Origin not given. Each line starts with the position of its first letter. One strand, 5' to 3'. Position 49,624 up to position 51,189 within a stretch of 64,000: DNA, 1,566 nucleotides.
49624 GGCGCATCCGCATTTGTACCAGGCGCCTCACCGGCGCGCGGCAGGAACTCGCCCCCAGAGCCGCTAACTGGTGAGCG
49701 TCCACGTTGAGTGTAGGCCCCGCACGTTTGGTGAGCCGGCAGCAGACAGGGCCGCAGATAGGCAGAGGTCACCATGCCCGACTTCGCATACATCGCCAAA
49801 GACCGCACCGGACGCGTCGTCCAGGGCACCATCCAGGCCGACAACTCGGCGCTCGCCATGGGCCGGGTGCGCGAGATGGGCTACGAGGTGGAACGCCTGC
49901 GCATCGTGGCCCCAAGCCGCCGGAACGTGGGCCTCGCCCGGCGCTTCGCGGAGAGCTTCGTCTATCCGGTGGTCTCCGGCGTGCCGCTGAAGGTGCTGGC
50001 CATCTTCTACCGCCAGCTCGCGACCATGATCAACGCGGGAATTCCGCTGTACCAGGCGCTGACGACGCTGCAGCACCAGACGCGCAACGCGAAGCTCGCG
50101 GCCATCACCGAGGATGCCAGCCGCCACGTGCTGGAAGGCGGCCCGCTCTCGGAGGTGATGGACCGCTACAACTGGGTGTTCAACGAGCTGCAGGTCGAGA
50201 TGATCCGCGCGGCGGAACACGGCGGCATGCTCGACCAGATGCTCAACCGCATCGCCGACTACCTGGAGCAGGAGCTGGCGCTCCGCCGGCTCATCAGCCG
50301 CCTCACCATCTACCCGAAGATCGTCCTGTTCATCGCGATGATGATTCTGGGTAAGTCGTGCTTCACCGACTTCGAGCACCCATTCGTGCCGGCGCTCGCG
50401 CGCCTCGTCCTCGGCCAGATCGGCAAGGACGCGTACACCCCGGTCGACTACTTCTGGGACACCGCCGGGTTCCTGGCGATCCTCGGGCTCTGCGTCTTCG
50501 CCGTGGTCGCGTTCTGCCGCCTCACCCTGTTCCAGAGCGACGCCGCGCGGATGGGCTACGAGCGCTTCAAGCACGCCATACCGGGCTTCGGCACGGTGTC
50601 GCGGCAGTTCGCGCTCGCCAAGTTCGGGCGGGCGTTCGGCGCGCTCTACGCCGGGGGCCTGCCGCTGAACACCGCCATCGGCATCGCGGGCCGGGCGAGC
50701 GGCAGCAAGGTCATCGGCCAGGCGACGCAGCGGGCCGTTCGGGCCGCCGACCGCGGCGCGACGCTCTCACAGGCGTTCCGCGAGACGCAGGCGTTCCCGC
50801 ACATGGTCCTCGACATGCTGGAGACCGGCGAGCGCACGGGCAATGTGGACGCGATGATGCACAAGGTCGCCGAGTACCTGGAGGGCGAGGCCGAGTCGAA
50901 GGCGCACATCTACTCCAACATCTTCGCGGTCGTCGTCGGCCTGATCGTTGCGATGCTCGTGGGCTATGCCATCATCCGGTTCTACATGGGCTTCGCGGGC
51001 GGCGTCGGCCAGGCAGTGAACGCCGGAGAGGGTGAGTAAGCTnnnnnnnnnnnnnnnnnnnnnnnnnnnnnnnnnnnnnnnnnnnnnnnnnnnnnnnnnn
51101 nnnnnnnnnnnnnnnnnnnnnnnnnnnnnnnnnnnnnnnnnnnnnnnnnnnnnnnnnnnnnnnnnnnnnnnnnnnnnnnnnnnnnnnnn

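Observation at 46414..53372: Four tandem GspF/PilC-type platform paralogues plus a J-domain membrane protein, with no ATPase, pilin or secretin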

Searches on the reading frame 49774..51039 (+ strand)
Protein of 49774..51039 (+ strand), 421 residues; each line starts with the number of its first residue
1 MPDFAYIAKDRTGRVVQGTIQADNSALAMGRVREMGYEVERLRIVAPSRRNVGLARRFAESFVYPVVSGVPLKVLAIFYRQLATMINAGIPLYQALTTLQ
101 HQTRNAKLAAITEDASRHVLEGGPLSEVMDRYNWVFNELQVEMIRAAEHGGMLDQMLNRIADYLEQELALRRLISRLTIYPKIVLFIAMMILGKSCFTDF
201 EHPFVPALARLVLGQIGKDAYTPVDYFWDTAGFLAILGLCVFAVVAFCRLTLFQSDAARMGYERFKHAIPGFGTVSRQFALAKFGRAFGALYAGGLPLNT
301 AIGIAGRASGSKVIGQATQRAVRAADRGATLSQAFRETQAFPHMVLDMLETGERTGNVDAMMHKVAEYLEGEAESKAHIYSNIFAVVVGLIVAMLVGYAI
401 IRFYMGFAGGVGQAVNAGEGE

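Call 4: search_protein_families(library=pfam, proteins=[window:49774-51039:+], max_evalue=0.01)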
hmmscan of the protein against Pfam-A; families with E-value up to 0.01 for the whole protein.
window:49774-51039:+ (421 aa): 1 family
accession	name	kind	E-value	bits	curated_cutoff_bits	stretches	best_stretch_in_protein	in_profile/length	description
PF00482.28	T2SSF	-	2.2e-52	176.7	25.2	2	78-192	1-116/125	Type II secretion system (T2SS), protein F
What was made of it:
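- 49774..51039 (+): P3: B-type GspF/PilC-family platform protein, 421 aa; the best-conserved member. Call 4: T2SSF at 2.2e-52.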

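Call 5: search_protein_families(library=ncbifam, proteins=[window:49774-51039:+], max_evalue=0.01)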
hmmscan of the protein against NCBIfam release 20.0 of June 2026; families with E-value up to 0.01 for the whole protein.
window:49774-51039:+ (421 aa): 6 families
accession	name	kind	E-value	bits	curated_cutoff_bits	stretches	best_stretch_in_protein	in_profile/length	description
NF052607.1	T4PiliAsmPilCThrm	equivalog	4.6e-61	207.1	700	1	1-397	1-391/406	type IV pilus assembly protein PilC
TIGR02120.1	GspF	equivalog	4.6e-59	200.6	424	1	4-396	1-387/401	type II secretion system inner membrane protein GspF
NF052606.1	T4PiliAsmPilCMyx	equivalog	6.8e-54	183.3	700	1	2-406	20-410/419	type IV pilus assembly protein PilC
NF047826.1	T3SSXpsF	equivalog_domain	4.5e-44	150.9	650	1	1-402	1-392/405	type II secretion system protein XpsF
NF007861.0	PRK10573.1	equivalog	7.3e-37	127.4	401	1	76-405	62-389/401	protein transport protein HofC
NF041012.2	T4P_ComGB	equivalog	3.5e-25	89.1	240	1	78-395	6-315/332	competence type IV pilus assembly protein ComGB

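Call 7: find_encoding_contigs(protein=window:49774-51039:+, flank=10000, max_places=6)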
Protein window:49774-51039:+ (421 aa): no gene with exactly this product is on record in the collection.

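Call 8: find_homologous_proteins(query=window:49774-51039:+, max_evalue=1e-10)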
Query window:49774-51039:+ (421 aa): 233 proteins with E <= 1e-10 among 8000 candidates; the best 120 are listed.
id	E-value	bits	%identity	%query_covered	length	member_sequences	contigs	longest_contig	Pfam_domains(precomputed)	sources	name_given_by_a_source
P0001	6.2e-274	926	100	100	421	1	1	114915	PF00482.29,PF28597.1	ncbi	-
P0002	5.4e-202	689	74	100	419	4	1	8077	PF00482.29,PF28597.1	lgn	-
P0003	2.1e-200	684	74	99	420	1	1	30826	PF00482.29,PF28597.1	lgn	-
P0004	3.7e-176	604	67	100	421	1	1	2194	PF00482.29,PF28597.1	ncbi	-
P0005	9.9e-171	586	65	97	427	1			PF00482.29,PF28597.1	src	-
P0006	7.7e-170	583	66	99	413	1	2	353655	PF00482.29,PF28597.1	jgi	-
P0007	3.4e-169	581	65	100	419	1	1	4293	PF00482.29,PF28597.1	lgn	-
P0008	7.3e-169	580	66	98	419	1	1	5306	PF00482.29,PF28597.1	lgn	-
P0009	1.3e-168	579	67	97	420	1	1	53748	PF00482.29,PF28597.1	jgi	jgi:type II secretory pathway component PulF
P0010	1.3e-164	566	65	94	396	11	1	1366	PF00482.29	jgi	jgi:type II secretory pathway component PulF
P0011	1.5e-164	566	65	96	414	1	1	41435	PF00482.29,PF28597.1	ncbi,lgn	-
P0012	2.3e-164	565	61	100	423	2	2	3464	PF00482.29,PF28597.1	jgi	jgi:type IV pilus assembly protein PilC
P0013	9.1e-164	563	62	100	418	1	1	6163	PF00482.29,PF28597.1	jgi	jgi:type II secretory pathway component PulF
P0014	8.4e-163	560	63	98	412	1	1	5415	PF00482.29,PF28597.1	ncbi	-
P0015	8.9e-163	560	63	98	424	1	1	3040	PF00482.29,PF28597.1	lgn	-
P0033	6.5e-151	521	61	96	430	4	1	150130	PF00482.29,PF28597.1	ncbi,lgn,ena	-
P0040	3.7e-146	505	58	96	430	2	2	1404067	PF00482.29,PF28597.1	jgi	jgi:type II secretory pathway component PulF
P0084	6.8e-84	300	48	82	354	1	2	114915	PF00482.29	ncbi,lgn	-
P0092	9.4e-69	251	38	99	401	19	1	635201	PF00482.29,PF28597.1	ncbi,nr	ncbi:MAG: type II secretion system F family protein [Fimbriimonadales bacterium]|nr:type II secretio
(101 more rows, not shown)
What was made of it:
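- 49774..51039 (+): Call 8: orthologues of 57-74% identity in Chthonomonadales-like genomes.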

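Call 9: find_encoding_contigs(protein=P0001, flank=10000, max_places=3)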
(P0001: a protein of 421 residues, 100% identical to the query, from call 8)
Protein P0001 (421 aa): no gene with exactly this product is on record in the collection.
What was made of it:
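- Tried and rejected: It failed twice (calls 7, 9).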

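Call 10: find_encoding_contigs(protein=P0006, flank=10000, max_places=3)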
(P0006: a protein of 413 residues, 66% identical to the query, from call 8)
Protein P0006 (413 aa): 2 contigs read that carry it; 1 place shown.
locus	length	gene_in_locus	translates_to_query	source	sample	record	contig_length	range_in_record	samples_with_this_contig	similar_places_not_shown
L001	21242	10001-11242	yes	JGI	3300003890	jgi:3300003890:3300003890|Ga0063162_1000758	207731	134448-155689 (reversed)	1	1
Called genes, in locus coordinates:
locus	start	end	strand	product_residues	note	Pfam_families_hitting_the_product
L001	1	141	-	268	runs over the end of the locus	PF13489:Methyltransf_23, PF05175:MTS (weak), PF13847:Methyltransf_31, PF08241:Methyltransf_11, PF08242:Methyltransf_12, PF13649:Methyltransf_25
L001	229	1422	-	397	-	PF01041:DegT_DnrJ_EryC1, PF00155:Aminotran_1_2 (weak)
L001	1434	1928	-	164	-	PF00908:dTDP_sugar_isom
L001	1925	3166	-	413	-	PF08421:Methyltransf_13, PF13489:Methyltransf_23, PF08241:Methyltransf_11 (weak), PF08242:Methyltransf_12, PF13649:Methyltransf_25 (faint), PF08484:Methyltransf_14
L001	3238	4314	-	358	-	PF01073:3Beta_HSD, PF01370:Epimerase, PF04321:RmlD_sub_bind, PF16363:GDP_Man_Dehyd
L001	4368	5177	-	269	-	PF00483:NTP_transferase, PF12804:NTP_transf_3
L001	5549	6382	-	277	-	PF04951:Peptidase_M55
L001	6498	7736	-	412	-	PF01120:Alpha_L_fucos, PF14871:GHL6 (weak)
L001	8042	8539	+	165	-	PF01288:HPPK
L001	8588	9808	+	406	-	PF28597:T2SSF_N, PF00482:T2SSF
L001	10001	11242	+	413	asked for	PF28597:T2SSF_N, PF00482:T2SSF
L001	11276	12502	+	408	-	PF02463:SMC_N, PF13175:AAA_15, PF13476:AAA_23, PF13304:AAA_21 (faint)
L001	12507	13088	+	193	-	PF05258:DciA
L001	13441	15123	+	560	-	PF07610:DUF1573, PF22544:HYDIN_VesB_CFA65-like_Ig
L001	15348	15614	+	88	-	-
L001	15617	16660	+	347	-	PF02653:BPD_transp_2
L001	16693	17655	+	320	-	PF00532:Peripla_BP_1, PF13407:Peripla_BP_4, PF13377:Peripla_BP_3 (faint)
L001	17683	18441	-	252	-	PF00149:Metallophos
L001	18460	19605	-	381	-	PF00144:Beta-lactamase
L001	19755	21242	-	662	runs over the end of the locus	-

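Call 11: find_encoding_contigs(protein=P0084, flank=10000, max_places=3)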
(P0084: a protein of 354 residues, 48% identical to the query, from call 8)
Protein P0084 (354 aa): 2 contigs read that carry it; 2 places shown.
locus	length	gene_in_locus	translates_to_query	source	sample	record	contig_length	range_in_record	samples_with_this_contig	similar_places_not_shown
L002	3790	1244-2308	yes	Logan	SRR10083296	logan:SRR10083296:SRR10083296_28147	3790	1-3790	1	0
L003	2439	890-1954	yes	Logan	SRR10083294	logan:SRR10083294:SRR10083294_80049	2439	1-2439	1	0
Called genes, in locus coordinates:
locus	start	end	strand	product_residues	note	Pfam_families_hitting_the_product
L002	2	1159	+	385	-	?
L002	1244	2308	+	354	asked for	PF00482:T2SSF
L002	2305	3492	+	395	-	PF00226:DnaJ, PF00515:TPR_1 (faint), PF07719:TPR_2 (faint), PF13432:TPR_16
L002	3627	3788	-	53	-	?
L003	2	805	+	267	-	?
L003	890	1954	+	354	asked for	PF00482:T2SSF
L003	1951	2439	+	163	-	?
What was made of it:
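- Tried and rejected: P4 was found only on short Logan contigs (call 11).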

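Call 12: find_related_loci(query=window:49774-51039:+, collection=genome_contigs, flank=10000)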
Query window:49774-51039:+ (421 aa) in genome_contigs; peptide patterns used: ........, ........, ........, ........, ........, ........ (x = any residue, [..] = any of these).
109 stretches matched a pattern; 91 encode a relative of the query (tblastn E <= 1e-3); the best 80 are kept; 80 distinct loci.
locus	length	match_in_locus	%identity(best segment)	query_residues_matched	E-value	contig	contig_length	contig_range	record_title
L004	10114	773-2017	57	1-418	1e-157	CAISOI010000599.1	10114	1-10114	MAG: uncultured Chthonomonas sp. isolate Umea1_bin-0718 genome assembly, contig: bin-0718:599/960, whole genome shotgun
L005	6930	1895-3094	58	1-405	1e-150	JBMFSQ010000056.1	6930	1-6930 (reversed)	MAG: Chthonomonadales bacterium isolate KM4345-29 NODE_2763_length_6930_cov_10.314473, whole genome shotgun sequence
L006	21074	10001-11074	32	1-370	2e-49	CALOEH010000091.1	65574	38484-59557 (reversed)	MAG: uncultured Planctomycetia bacterium isolate LOGT_bin.0207 genome assembly, contig: contig_92409, whole genome shotg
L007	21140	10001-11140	27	1-393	2e-45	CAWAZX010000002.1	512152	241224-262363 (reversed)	MAG: uncultured Planctomycetota bacterium isolate MFD05567.bin.2.247 genome assembly, contig: contig_11704, whole genome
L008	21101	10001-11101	27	1-380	7e-44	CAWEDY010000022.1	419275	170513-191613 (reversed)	MAG: uncultured Planctomycetota bacterium isolate MFD04944.bin.2.121 genome assembly, contig: contig_42713, whole genome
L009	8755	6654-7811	28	1-401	3e-44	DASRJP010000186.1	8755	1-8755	MAG TPA_asm: Pirellulaceae bacterium isolate SMAG_U10139 k141_3475795, whole genome shotgun sequence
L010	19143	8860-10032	27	1-405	8e-44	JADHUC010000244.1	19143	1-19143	MAG: Pirellulaceae bacterium isolate BS150m-G36 BS-150m-C2476, whole genome shotgun sequence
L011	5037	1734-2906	26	1-405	4e-43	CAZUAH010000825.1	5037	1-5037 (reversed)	MAG TPA_asm: uncultured Pirellulaceae bacterium isolate SRP077602_co5_269 genome assembly, contig: NODE_60683_length_503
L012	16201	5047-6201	28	1-396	8e-43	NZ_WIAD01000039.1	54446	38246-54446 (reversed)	Roseimaritima sediminicola strain JC651 39_length=54446_depth=1.00x, whole genome shotgun sequence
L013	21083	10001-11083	28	1-370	2e-42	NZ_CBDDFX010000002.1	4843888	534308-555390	MAG: Aeoliella sp. isolate b2ef280b-401d-4d99-a43b-96afde1bdd21 contig_2, whole genome shotgun sequence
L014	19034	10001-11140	27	1-393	9e-42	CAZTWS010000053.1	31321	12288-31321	MAG TPA_asm: uncultured Planctomycetaceae bacterium isolate SRP344714_co2_482 genome assembly, contig: NODE_3550_length_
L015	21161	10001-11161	27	1-401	2e-41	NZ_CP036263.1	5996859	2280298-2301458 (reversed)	Adhaeretor mobilis strain HG15A2 chromosome, complete genome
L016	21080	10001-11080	28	1-370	1e-41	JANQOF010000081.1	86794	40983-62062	MAG: Pirellulales bacterium isolate IP29b_bin.126 k99_3444413, whole genome shotgun sequence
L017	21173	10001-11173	27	1-405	2e-41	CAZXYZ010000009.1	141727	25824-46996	MAG TPA_asm: uncultured Pirellulaceae bacterium isolate binchicken_co16_356 genome assembly, contig: NODE_169_length_141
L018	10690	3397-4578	28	1-405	5e-41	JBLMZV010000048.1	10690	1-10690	MAG: Candidatus Saccharibacteria bacterium isolate MAG194 PRJNA951521_bin51_renamed_47, whole genome shotgun sequence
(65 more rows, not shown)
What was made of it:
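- Tried and rejected: genome_contigs scan with P3 alone (call 12).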

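Call 20: find_encoding_contigs(protein=P0003, flank=10000, max_places=2)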
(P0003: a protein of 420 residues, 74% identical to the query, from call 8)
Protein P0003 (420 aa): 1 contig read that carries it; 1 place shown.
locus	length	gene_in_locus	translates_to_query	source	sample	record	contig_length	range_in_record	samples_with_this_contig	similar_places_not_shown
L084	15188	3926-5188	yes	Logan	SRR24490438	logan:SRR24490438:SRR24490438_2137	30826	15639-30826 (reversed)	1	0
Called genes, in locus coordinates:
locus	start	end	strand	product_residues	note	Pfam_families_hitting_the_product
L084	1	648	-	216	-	?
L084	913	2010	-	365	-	PF00089:Trypsin, PF13365:Trypsin_2, PF13180:PDZ_2, PF00595:PDZ (weak), PF17820:PDZ_6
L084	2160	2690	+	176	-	PF01288:HPPK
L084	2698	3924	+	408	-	PF28597:T2SSF_N, PF00482:T2SSF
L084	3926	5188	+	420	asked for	PF28597:T2SSF_N, PF00482:T2SSF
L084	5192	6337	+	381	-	PF00482:T2SSF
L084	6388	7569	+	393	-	PF00226:DnaJ, PF00515:TPR_1 (faint), PF07719:TPR_2 (faint), PF13432:TPR_16 (weak), PF14559:TPR_19 (faint), PF13414:TPR_11 (faint)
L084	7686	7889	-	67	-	PF00313:CSD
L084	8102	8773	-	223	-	PF00702:Hydrolase, PF12710:HAD, PF13419:HAD_2, PF13242:Hydrolase_like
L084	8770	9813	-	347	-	PF00586:AIRS, PF02769:AIRS_C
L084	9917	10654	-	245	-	-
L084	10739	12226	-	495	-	PF13522:GATase_6, PF13537:GATase_7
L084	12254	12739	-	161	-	-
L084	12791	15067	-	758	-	PF18072:FGAR-AT_linker, PF00586:AIRS, PF02769:AIRS_C, PF00586:AIRS, PF02769:AIRS_C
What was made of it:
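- It arrived together with a 220-nt spacer that the closest relative lacks (call 20).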

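Call 21: find_encoding_contigs(protein=P0033, flank=10000, max_places=2)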
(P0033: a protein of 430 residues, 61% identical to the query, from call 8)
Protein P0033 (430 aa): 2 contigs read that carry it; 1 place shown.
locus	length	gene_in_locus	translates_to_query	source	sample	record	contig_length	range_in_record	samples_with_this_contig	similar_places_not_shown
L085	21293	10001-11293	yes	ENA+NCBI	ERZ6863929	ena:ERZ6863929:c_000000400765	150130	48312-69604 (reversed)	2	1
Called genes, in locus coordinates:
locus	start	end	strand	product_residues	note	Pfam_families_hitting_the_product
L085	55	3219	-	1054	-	PF22907:Ams1-like_1st, PF03065:Glyco_hydro_57 (faint), PF01074:Glyco_hydro_38N, PF09261:Alpha-mann_mid, PF07748:Glyco_hydro_38C, PF17677:Glyco_hydro38C2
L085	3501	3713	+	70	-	-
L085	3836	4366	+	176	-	PF00227:Proteasome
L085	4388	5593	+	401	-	PF13527:Acetyltransf_9, PF00583:Acetyltransf_1 (weak), PF13508:Acetyltransf_7 (faint), PF17668:Acetyltransf_17 (weak), PF13530:SCP2_2 (weak)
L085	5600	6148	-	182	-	PF06940:DUF1287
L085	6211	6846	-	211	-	-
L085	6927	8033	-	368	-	PF16745:RsgA_N (weak), PF03193:RsgA_GTPase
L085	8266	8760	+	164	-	PF01288:HPPK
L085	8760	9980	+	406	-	PF28597:T2SSF_N, PF00482:T2SSF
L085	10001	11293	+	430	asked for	PF28597:T2SSF_N, PF00482:T2SSF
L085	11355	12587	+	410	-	PF00226:DnaJ, PF00515:TPR_1 (faint), PF07719:TPR_2 (faint), PF13432:TPR_16 (weak)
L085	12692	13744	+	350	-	-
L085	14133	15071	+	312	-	PF13240:Zn_Ribbon_1 (weak)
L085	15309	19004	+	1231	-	PF06452:CBM9_1 (faint), PF16158:N_BRCA1_IG (faint)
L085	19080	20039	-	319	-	PF01116:F_bP_aldolase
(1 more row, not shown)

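Call 22: find_encoding_contigs(protein=P0040, flank=10000, max_places=2)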
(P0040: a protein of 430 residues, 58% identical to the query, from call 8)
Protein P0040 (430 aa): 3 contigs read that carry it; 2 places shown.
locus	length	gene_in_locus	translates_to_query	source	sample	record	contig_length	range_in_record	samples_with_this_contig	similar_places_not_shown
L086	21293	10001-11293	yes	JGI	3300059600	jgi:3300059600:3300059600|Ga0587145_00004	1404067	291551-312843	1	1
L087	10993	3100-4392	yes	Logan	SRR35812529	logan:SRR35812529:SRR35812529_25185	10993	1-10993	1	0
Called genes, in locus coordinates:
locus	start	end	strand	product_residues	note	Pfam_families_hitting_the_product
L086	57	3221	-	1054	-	PF22907:Ams1-like_1st, PF01074:Glyco_hydro_38N, PF09261:Alpha-mann_mid, PF07748:Glyco_hydro_38C, PF17677:Glyco_hydro38C2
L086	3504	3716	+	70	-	-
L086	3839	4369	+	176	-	PF00227:Proteasome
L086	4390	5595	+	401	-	PF13527:Acetyltransf_9, PF00583:Acetyltransf_1 (faint), PF17668:Acetyltransf_17 (weak), PF13530:SCP2_2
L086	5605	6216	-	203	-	PF06940:DUF1287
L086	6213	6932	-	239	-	-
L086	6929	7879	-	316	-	PF16745:RsgA_N (weak), PF03193:RsgA_GTPase, PF01926:MMR_HSR1 (weak)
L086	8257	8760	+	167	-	PF01288:HPPK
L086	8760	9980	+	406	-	PF28597:T2SSF_N, PF00482:T2SSF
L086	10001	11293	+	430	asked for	PF28597:T2SSF_N, PF00482:T2SSF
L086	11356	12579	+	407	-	PF00226:DnaJ, PF07719:TPR_2 (faint), PF13432:TPR_16 (weak)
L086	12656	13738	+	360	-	-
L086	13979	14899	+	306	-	PF13240:Zn_Ribbon_1 (weak)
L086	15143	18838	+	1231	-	PF06452:CBM9_1 (weak), PF16158:N_BRCA1_IG (faint)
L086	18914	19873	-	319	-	PF01116:F_bP_aldolase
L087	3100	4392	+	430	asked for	PF28597:T2SSF_N, PF00482:T2SSF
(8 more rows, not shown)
